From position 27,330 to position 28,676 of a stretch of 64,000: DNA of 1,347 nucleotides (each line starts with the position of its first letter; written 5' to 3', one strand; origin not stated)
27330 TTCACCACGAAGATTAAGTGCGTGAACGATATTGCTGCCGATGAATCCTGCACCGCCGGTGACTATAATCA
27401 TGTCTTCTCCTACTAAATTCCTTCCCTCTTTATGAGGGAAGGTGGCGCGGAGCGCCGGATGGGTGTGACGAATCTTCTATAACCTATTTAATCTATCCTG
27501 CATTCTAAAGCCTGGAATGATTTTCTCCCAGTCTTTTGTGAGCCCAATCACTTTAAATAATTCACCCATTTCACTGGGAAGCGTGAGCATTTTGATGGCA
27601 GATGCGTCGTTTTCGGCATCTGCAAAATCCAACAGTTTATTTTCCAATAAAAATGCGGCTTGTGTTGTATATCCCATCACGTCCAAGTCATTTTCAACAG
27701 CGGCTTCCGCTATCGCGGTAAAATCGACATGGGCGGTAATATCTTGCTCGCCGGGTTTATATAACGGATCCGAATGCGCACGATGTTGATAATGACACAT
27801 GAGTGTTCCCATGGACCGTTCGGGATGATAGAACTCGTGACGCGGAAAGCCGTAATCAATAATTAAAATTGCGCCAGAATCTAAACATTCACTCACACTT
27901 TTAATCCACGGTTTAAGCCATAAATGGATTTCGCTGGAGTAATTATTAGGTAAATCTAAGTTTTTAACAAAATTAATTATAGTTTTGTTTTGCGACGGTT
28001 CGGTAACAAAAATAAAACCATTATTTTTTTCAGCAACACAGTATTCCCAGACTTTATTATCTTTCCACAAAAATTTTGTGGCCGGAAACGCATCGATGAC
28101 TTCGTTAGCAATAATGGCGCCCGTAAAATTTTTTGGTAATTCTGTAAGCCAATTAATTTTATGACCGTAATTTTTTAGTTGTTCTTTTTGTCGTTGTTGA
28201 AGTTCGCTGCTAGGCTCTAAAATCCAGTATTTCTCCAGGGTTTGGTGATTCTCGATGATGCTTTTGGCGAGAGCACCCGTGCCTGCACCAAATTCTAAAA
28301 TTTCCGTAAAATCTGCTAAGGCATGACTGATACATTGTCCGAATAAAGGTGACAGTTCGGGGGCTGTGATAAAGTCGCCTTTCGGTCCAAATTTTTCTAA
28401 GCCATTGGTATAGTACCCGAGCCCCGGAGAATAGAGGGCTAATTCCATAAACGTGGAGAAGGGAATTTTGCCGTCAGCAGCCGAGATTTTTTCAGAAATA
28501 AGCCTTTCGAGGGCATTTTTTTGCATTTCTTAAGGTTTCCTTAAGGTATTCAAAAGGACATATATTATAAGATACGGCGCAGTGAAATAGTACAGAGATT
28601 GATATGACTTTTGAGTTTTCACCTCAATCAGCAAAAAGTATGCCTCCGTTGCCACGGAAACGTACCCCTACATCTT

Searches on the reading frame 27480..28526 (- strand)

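Call 26: search_protein_families(library=pfam, proteins=[window:27480-28526:-], max_evalue=0.0001)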
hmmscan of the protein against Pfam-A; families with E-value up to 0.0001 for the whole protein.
window:27480-28526:- (349 aa): 1 family
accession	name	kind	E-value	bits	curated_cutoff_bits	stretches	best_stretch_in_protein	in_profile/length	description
PF02636.23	Methyltransf_28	-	3.5e-59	200.7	23.3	1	74-287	20-249/249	Putative S-adenosyl-L-methionine-dependent methyltransferase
